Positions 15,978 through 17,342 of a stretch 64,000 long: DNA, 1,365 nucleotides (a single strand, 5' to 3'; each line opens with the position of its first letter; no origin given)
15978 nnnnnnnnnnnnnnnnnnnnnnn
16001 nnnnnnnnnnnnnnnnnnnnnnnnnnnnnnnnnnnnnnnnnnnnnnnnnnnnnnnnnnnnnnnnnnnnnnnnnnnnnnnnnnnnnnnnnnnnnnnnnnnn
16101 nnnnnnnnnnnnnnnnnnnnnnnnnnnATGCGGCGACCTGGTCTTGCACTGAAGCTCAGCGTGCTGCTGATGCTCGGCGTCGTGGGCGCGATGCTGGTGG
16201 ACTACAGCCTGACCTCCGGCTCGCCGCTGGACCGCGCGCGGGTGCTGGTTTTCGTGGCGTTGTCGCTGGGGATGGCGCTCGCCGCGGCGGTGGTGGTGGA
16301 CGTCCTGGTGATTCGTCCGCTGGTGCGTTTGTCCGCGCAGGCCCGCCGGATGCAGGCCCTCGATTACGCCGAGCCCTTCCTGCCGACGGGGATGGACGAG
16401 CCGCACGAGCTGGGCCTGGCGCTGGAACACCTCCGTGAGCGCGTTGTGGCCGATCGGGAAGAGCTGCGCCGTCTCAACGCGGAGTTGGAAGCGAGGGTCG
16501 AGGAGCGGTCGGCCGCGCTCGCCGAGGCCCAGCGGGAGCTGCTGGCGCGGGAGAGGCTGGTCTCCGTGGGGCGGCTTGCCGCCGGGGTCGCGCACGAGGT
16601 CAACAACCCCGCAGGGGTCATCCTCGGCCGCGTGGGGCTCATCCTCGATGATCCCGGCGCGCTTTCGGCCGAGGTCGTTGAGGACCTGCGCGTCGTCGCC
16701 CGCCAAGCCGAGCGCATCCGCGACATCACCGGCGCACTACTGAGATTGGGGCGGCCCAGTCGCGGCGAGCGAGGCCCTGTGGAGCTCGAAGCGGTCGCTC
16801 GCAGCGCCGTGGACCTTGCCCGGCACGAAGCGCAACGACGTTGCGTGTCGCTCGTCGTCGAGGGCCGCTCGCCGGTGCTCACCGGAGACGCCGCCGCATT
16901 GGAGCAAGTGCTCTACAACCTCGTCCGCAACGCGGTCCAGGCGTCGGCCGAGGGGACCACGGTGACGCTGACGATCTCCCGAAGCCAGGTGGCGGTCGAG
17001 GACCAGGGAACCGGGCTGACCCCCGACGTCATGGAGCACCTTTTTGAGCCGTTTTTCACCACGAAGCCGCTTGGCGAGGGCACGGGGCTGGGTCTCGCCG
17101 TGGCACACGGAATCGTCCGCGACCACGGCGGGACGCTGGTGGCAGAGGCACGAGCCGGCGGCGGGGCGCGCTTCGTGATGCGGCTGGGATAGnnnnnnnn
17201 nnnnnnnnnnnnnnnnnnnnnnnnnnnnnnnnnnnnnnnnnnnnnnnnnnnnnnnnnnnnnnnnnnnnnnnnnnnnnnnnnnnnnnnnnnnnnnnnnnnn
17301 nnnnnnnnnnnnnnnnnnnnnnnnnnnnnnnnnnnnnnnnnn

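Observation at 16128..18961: Two-component operon with a secreted tandem-repeat Cys protein inserted between a sensor-less histidine kinase and a sigma-54 regulator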

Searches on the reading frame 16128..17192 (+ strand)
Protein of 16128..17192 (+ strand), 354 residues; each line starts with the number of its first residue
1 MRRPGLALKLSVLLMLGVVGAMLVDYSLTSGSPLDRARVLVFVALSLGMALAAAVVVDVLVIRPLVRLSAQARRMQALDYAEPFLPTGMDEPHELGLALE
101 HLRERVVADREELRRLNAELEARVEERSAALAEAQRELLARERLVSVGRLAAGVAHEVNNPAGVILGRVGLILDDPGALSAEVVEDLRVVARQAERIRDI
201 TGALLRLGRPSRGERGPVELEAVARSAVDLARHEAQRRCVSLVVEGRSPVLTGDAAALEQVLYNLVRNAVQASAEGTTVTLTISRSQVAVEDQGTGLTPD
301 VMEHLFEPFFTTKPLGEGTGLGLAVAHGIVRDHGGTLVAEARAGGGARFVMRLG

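Call 3: search_protein_families(library=pfam, proteins=[window:16128-17192:+], max_evalue=1)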
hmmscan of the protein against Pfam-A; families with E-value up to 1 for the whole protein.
window:16128-17192:+ (354 aa): 6 families
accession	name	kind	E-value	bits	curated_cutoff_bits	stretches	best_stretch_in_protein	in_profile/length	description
PF02518.31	HATPase_c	-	9e-24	84.5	26.4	1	253-353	1-107/111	Histidine kinase-, DNA gyrase B-, and HSP90-like ATPase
PF00512.31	HisKA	-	4.8e-08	33.4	26.9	1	148-210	3-63/66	His Kinase A (phospho-acceptor) domain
PF13589.12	HATPase_c_3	-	0.00029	21.3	25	1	258-305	3-53/137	Histidine kinase-, DNA gyrase B-, and HSP90-like ATPase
PF00672.30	HAMP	-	0.0058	17.4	25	1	61-106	6-51/53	HAMP domain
PF07756.17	DUF1612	-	0.77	10.4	30.1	1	46-144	25-122/127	Protein of unknown function (DUF1612)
PF15463.11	ECM11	-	1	10.4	27.1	0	101-138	81-118/133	Extracellular mutant protein 11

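Call 4: search_protein_families(library=ncbifam, proteins=[window:16128-17192:+], max_evalue=1)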
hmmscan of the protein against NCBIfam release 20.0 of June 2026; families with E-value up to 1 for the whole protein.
window:16128-17192:+ (354 aa): 89 families (the best 25 are shown)
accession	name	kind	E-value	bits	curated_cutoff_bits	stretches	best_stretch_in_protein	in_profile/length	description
NF008468.0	PRK11360.1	equivalog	1.1e-49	169.3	646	1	131-353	380-606/616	two-component system sensor histidine kinase AtoS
NF052574.1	HisKinEspCMyxo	equivalog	3.1e-45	154.6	1200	1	131-353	401-635/785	serine histidine kinase EspC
NF007688.0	PRK10364.1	equivalog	9.7e-42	143.3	479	1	133-353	226-449/460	two-component system sensor histidine kinase ZraS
NF010411.0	PRK13837.1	equivalog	2.6e-40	138.2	647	1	129-353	427-673/828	two-component system VirA-like sensor kinase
NF038348.1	T2SS_HK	subfamily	1.3e-38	132.8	450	2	194-353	408-571/574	histidine kinase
NF052573.1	HisKinEspAMyxo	equivalog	6.5e-32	110.4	1400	1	134-353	371-609/755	serine histidine kinase EspA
NF046020.1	HisKinCckABruc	equivalog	1.7e-27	95.6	1000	1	141-350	474-702/868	cell cycle histidine kinase CckA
NF008312.0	PRK11100.1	equivalog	2.3e-26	92.7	356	2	147-352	256-471/477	two-component system sensor histidine kinase CreC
NF046026.1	HisKinCckACaul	equivalog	3.2e-24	85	1000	2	287-351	464-528/678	cell cycle histidine kinase CckA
TIGR01386.1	cztS_silS_copS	subfamily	3.8e-24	85.5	292.55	1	151-353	245-456/457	heavy metal sensor histidine kinase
TIGR02956.1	TMAO_torS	equivalog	4.6e-24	84.6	676.5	1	94-353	417-680/967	TMAO reductase system sensor histidine kinase/response regulator TorS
NF046044.1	PnpS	equivalog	6.2e-24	84.7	400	1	152-353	175-389/390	two-component system histidine kinase PnpS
TIGR02966.1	phoR_proteo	equivalog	8.9e-24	84.1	334.2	1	151-352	118-332/333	phosphate regulon sensor histidine kinase PhoR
NF047466.1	hybrid_RR_LvrB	exception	1.5e-23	83.6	500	1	119-353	122-374/377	hybrid histidine kinase/response regulator LvrB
NF041777.1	sens_FixL_Rhizob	equivalog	2.6e-23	82.4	850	1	128-353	243-479/485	sensor protein FixL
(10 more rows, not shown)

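Call 16: find_related_loci(query=window:16128-17192:+, collection=genome_contigs, flank=6000)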
Query window:16128-17192:+ (354 aa) in genome_contigs; peptide patterns used: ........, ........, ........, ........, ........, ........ (x = any residue, [..] = any of these).
600 stretches matched a pattern (row limit reached: there are more); 552 encode a relative of the query (tblastn E <= 1e-3); the best 80 are kept; 80 distinct loci.
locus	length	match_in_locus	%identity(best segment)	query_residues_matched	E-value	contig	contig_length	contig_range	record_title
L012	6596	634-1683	61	1-349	7e-101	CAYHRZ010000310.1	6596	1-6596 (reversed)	MAG TPA_asm: uncultured Klebsiella sp. isolate ERP119705_co14_221 genome assembly, contig: NODE_20137_length_6596_cov_5.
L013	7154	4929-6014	44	3-353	2e-82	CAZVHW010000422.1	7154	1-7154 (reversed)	MAG TPA_asm: uncultured Enterobacterales bacterium isolate SRP308112_co1_406 genome assembly, contig: NODE_20651_length_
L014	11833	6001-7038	33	15-353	2e-46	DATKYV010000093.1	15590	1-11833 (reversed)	MAG TPA_asm: Terriglobia bacterium isolate SMAG_U14228 k141_2384071, whole genome shotgun sequence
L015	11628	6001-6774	38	99-353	4e-45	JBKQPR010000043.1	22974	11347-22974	MAG: Bryobacteraceae bacterium isolate MGr1A1B1C__bin_144 MGr1A1B1C_000000039574, whole genome shotgun sequence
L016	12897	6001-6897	35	42-349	2e-43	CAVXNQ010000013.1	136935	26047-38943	MAG: uncultured delta proteobacterium isolate MFD01721.bin.2.42 genome assembly, contig: contig_50583, whole genome shot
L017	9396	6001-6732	40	117-353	7e-43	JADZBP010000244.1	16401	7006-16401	MAG: Candidatus Latescibacterota bacterium isolate SJ679 c_000001299320, whole genome shotgun sequence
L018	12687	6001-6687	43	131-349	1e-42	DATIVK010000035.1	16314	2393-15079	MAG TPA_asm: Anaeromyxobacteraceae bacterium isolate SMAG_U16005 k141_878410, whole genome shotgun sequence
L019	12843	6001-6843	36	61-353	1e-41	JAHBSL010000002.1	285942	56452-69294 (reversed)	MAG: Acidobacteria bacterium isolate ACE_ACI7 ACI7_2, whole genome shotgun sequence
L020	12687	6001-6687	37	132-353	6e-41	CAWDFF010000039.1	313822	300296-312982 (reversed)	MAG: Terriglobia bacterium isolate MFD06085.bin.1.22 genome assembly, contig: contig_7910, whole genome shotgun sequence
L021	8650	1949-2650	38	135-353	5e-41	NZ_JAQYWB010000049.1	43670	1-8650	MAG: Desulfoluna sp. isolate Pyr_d60_bin26 Pyr_d60_bin.26.orig_d60_contig-145_625, whole genome shotgun sequence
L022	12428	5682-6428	36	110-353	4e-40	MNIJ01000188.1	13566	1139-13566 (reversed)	MAG: Acidobacteria bacterium 13_1_20CM_58_21 13_1_20cm_full_scaffold_553, whole genome shotgun sequence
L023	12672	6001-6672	38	137-353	3e-40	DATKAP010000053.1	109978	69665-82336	MAG TPA_asm: Candidatus Binatia bacterium isolate SMAG_U15208 k141_68920, whole genome shotgun sequence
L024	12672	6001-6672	38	137-353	2e-40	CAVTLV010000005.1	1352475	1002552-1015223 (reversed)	MAG: uncultured Acidobacteriota bacterium isolate MFD05705.bin.1.239 genome assembly, contig: contig_13417, whole genome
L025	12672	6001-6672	37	137-353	4e-40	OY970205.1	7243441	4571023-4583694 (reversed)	MAG: uncultured Acidobacteriaceae bacterium isolate MFD02248.bin.1.24 genome assembly, chromosome: 1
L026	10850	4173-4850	36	135-353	6e-40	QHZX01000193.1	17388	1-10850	MAG: Acidobacteria bacterium isolate gp1 AA144 14_1009_05_20cm_scaffold_1839_curated, whole genome shotgun sequence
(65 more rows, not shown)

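Call 29: search_protein_families(library=pfam, proteins=[L012:1813-2460:+, L012:3712-5277:+], max_evalue=0.1)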
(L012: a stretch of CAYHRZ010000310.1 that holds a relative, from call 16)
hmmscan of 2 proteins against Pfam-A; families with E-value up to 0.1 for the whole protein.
L012:1813-2460:+ (215 aa): 1 family
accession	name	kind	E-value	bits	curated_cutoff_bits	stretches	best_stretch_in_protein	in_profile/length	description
PF13448.11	DUF4114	-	3.9e-08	34.5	27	1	165-209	36-84/85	Domain of unknown function (DUF4114)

L012:3712-5277:+ (521 aa): 11 families
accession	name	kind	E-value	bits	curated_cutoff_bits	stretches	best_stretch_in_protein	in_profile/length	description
PF00158.32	Sigma54_activat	-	1e-68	230.7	20.2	1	197-362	2-167/168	Sigma-54 interaction domain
PF25601.1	AAA_lid_14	-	1.3e-23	83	27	1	368-442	1-77/87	AAA+ ATPase lid domain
PF14532.12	Sigma54_activ_2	-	3.6e-21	76.3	25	1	197-366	1-137/138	Sigma-54 interaction domain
PF16697.10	Yop-YscD_cpl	-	6.5e-16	58.8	33.2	1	92-179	4-93/94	Inner membrane component of T3SS, cytoplasmic domain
PF00498.31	FHA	-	3.2e-14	53.6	20.7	1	107-170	1-67/67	FHA domain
PF07728.20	AAA_5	-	4e-08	33.8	22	1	220-339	2-124/139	AAA domain (dynein-related subfamily)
PF02954.25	HTH_8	-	3.4e-06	27.1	22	1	474-513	2-41/42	Bacterial regulatory protein, Fis family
PF07724.20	AAA_2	-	2.8e-05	24.7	27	1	219-343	5-130/166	AAA domain (Cdc48 subfamily)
PF01078.27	Mg_chelatase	-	0.0011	18.9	20.3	1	276-337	94-157/207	Magnesium chelatase, subunit ChlI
PF13191.12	AAA_16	-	0.014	16.3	32.6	1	197-248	3-55/167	AAA ATPase domain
PF00004.35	AAA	-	0.018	15.9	21.2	1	220-354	1-128/131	ATPase family associated with various cellular activities (AAA)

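Call 46: search_protein_families(library=padloc, proteins=[window:16128-17192:+], max_evalue=0.01)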
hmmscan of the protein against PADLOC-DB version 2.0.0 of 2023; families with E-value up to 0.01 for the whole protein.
window:16128-17192:+ (354 aa): 0 families

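Call 53: find_homologous_proteins(query=window:16128-17192:+, max_evalue=1e-60)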
Query window:16128-17192:+ (354 aa): 53 proteins with E <= 1e-60 among 8000 candidates.
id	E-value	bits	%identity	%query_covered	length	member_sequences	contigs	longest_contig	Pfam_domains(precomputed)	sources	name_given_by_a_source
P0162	7.8e-212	720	100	100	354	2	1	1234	PF02518.32,PF00512.32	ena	-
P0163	9.3e-188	641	90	100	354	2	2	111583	PF02518.32,PF00512.32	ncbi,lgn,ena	-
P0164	1.6e-182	624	87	100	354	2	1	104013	PF02518.32,PF00512.32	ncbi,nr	ncbi:MAG: two-component sensor histidine kinase [Myxococcales bacterium]|nr:two-component sensor his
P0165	1.4e-149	516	74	100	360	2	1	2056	PF02518.32,PF00512.32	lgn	-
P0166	6.1e-149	514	74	100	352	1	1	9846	PF02518.32,PF00512.32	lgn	-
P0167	2.4e-148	512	74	100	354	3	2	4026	PF02518.32,PF00512.32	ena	-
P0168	1.1e-143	497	72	100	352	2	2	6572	PF02518.32,PF00512.32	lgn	-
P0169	2.0e-143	496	72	100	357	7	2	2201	PF00672.31,PF02518.32,PF00512.32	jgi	jgi:signal transduction histidine kinase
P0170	5.8e-143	494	72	100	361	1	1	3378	PF02518.32,PF00512.32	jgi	-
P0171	7.7e-141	487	71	100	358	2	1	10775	PF02518.32,PF00512.32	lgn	-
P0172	1.6e-140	486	71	100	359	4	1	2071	PF00672.31,PF02518.32,PF00512.32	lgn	-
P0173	1.4e-139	483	70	100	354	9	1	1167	PF00672.31,PF02518.32,PF00512.32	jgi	jgi:signal transduction histidine kinase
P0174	8.2e-139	480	73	96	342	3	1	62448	PF02518.32,PF00512.32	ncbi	-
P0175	2.1e-138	479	69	100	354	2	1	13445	PF00672.31,PF02518.32,PF00512.32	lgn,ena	-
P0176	1.6e-136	473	69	100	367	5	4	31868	PF02518.32,PF00512.32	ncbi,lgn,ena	-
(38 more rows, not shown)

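Call 54: find_encoding_contigs(protein=P0163, flank=4000, max_places=2)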
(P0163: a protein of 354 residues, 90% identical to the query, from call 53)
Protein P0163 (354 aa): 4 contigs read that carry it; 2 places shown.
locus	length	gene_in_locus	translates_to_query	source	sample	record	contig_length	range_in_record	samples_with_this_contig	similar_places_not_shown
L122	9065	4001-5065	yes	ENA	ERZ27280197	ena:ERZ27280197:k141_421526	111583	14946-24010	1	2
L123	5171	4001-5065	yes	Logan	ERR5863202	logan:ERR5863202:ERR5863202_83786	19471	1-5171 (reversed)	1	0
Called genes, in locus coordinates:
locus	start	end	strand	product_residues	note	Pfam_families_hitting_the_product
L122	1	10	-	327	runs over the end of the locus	-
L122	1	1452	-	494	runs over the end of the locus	PF00082:Peptidase_S8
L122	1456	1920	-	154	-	PF01161:PBP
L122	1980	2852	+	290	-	PF00149:Metallophos, PF12850:Metallophos_2 (weak)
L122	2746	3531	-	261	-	-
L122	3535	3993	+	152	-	PF05685:Uma2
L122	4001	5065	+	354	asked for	PF00512:HisKA (weak), PF02518:HATPase_c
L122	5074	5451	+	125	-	-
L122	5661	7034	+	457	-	PF00072:Response_reg, PF00158:Sigma54_activat, PF14532:Sigma54_activ_2, PF07728:AAA_5 (weak), PF25601:AAA_lid_14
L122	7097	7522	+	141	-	-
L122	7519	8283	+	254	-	-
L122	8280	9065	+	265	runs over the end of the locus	-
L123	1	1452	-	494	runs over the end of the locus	PF00082:Peptidase_S8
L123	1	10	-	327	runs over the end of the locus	-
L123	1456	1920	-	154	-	PF01161:PBP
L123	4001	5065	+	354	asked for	PF00512:HisKA (weak), PF02518:HATPase_c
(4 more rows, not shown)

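Call 55: find_encoding_contigs(protein=P0164, flank=4000, max_places=2)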
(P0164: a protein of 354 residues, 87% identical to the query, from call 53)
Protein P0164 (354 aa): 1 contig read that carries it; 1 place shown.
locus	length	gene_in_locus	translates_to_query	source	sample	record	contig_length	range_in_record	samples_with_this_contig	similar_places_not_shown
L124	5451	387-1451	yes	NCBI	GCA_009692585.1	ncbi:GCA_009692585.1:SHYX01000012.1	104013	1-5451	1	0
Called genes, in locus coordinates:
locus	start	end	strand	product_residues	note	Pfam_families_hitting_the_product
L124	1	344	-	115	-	?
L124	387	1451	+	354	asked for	PF00512:HisKA, PF02518:HATPase_c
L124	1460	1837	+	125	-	-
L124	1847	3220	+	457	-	PF00072:Response_reg, PF00158:Sigma54_activat, PF14532:Sigma54_activ_2, PF07728:AAA_5 (weak), PF25601:AAA_lid_14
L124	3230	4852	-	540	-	PF05656:DUF805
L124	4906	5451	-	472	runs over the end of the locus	PF02321:OEP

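Call 56: find_encoding_contigs(protein=P0174, flank=4000, max_places=2)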
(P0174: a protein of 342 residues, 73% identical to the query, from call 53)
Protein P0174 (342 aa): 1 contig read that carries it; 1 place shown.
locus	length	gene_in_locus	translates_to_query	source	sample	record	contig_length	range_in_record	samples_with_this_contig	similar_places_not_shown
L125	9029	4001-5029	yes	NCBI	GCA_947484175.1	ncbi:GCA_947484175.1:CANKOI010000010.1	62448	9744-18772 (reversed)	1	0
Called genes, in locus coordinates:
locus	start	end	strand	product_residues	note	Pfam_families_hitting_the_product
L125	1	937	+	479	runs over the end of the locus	PF05935:Arylsulfotrans, PF14269:Arylsulfotran_2 (weak)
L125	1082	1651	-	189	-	PF13808:DDE_Tnp_1_assoc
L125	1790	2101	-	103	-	-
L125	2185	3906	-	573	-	-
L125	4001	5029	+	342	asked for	PF00512:HisKA, PF02518:HATPase_c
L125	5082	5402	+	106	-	PF05154:TM2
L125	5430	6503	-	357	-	PF03417:AAT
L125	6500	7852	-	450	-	PF00202:Aminotran_3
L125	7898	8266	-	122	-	-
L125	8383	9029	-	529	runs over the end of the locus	PF16655:PhoD_N, PF09423:PhoD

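Call 57: find_encoding_contigs(protein=P0166, flank=4000, max_places=2)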
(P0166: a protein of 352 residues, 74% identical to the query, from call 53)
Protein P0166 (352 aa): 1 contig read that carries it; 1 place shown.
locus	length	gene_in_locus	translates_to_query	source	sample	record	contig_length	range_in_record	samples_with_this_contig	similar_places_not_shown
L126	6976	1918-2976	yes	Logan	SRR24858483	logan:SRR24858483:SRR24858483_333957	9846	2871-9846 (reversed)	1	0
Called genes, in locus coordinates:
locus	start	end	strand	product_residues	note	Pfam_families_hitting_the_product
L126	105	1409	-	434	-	PF02403:Seryl_tRNA_N, PF00587:tRNA-synt_2b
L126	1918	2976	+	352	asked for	PF00512:HisKA, PF02518:HATPase_c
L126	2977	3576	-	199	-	-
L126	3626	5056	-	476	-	-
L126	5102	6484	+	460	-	PF00072:Response_reg, PF00158:Sigma54_activat, PF14532:Sigma54_activ_2, PF07728:AAA_5 (weak), PF25601:AAA_lid_14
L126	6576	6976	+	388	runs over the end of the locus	PF08240:ADH_N, PF00107:ADH_zinc_N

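Call 58: find_encoding_contigs(protein=P0176, flank=4000, max_places=3)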
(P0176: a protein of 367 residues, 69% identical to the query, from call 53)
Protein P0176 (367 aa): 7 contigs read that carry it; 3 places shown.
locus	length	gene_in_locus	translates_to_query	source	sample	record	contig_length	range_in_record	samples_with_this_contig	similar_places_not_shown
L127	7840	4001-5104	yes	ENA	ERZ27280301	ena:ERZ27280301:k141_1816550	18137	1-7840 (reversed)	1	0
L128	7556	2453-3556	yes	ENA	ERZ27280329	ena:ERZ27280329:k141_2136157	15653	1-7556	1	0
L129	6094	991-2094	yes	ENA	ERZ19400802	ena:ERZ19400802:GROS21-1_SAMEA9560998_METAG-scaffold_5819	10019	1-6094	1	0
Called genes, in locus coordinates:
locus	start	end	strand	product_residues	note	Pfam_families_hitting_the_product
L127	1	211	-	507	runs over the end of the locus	PF07719:TPR_2 (faint), PF13432:TPR_16 (faint), PF00226:DnaJ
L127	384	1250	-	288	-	PF09674:DUF2400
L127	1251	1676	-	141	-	PF22352:K319L-like_PKD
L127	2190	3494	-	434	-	PF02403:Seryl_tRNA_N, PF00587:tRNA-synt_2b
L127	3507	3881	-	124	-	-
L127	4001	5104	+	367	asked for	PF00512:HisKA, PF02518:HATPase_c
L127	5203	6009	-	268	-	PF01370:Epimerase, PF04321:RmlD_sub_bind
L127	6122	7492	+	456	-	-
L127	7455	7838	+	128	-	?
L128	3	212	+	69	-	?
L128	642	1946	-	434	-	PF02403:Seryl_tRNA_N, PF00587:tRNA-synt_2b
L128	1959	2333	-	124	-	-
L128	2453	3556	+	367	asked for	PF00512:HisKA, PF02518:HATPase_c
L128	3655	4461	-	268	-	PF01370:Epimerase, PF04321:RmlD_sub_bind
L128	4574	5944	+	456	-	-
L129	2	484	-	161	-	?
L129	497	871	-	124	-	-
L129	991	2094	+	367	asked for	PF00512:HisKA, PF02518:HATPase_c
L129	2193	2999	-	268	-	PF01370:Epimerase, PF04321:RmlD_sub_bind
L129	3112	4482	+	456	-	-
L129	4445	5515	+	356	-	PF21300:LbR_Ice_bind (faint)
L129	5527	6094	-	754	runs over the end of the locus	-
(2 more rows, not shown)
